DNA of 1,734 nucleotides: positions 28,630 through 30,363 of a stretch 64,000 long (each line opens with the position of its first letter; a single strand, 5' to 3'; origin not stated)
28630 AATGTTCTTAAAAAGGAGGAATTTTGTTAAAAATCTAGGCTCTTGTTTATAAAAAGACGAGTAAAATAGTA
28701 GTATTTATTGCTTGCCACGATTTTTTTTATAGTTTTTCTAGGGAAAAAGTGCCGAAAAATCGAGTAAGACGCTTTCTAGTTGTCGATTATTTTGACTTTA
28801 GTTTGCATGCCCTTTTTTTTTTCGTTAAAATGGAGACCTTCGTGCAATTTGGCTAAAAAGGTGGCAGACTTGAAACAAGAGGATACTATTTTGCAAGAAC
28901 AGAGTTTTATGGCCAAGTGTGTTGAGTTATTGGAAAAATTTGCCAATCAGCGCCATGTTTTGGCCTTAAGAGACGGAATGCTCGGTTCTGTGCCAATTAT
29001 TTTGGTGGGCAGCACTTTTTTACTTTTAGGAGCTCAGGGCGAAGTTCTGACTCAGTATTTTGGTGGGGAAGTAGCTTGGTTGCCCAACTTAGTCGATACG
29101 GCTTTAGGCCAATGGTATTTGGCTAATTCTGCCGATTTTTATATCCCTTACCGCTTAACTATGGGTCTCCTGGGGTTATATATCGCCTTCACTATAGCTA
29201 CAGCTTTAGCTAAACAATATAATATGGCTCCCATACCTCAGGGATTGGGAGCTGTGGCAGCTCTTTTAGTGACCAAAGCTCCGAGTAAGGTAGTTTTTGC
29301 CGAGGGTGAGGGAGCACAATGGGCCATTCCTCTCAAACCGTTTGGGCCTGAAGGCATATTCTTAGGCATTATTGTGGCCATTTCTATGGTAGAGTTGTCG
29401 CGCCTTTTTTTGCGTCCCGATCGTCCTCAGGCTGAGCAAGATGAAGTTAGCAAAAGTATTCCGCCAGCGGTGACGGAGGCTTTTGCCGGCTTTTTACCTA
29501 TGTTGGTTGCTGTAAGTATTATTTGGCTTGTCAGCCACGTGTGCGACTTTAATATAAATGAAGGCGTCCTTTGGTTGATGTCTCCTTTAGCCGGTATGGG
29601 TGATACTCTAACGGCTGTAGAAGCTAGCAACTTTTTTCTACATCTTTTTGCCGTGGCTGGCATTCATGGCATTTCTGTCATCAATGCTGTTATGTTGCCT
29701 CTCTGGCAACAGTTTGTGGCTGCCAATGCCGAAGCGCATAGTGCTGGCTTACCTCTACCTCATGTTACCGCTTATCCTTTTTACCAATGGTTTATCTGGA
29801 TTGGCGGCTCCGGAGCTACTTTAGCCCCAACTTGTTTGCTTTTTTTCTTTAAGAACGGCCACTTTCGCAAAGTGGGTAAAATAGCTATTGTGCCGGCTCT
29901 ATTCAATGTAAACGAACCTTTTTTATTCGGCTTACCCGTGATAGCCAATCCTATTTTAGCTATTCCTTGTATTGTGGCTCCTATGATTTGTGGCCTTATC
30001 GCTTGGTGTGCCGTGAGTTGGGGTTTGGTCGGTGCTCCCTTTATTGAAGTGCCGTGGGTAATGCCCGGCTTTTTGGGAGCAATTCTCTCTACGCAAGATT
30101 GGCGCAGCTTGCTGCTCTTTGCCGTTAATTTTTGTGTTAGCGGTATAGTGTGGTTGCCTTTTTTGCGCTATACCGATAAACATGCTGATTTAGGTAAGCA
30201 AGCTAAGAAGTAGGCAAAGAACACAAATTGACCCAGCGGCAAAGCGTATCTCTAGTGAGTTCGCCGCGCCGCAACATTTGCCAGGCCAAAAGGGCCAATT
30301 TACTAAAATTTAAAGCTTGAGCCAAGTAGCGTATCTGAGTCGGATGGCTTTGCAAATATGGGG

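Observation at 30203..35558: pgpH-ybeY operon extended by the Nudix fusion gene and a B12-dependent radical SAM gene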

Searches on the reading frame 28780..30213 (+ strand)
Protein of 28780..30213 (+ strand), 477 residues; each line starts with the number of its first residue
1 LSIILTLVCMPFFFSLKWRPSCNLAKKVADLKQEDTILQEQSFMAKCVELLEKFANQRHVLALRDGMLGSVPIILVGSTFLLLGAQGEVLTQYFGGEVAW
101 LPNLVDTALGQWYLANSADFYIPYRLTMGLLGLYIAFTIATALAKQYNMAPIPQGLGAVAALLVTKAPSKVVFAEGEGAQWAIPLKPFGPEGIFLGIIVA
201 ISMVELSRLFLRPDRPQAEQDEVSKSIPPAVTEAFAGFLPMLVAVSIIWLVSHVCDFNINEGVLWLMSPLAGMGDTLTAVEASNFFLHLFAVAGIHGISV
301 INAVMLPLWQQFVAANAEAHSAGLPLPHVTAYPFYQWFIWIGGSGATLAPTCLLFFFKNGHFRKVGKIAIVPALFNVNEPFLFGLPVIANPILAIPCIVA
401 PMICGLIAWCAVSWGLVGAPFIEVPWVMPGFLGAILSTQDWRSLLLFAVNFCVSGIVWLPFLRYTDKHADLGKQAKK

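Call 3: search_protein_families(library=pfam, proteins=[window:28780-30213:+], max_evalue=0.01)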
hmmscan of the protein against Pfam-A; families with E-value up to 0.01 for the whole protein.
window:28780-30213:+ (477 aa): 1 family
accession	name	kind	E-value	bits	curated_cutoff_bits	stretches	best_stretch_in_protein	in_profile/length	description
PF02378.23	PTS_EIIC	-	2e-37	129.4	30.7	1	64-401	1-319/319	Phosphotransferase system, EIIC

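Call 4: search_protein_families(library=ncbifam, proteins=[window:28780-30213:+], max_evalue=0.01)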
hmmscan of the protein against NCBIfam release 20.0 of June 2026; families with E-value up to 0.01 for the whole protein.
window:28780-30213:+ (477 aa): 5 families
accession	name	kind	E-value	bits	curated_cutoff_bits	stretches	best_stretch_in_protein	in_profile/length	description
TIGR00359.1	cello_pts_IIC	equivalog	6.9e-82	275.7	434.45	1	52-469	6-418/424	PTS cellobiose transporter subunit IIC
TIGR00410.1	lacE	subfamily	6.9e-82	275.7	236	1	52-469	6-418/424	PTS system, lactose/cellobiose family IIC component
NF007157.0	PRK09592.1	equivalog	4.7e-51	174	503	1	45-468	13-439/451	PTS cellobiose transporter subunit IIC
TIGR00394.1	lac_pts_IIC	equivalog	3.9e-47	161.4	614.4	1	50-467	4-404/412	lactose-specific PTS transporter subunit EIIC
NF007634.0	PRK10297.1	equivalog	6.1e-36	124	760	1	53-468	18-433/452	PTS N,N'-diacetylchitobiose transporter subunit IIC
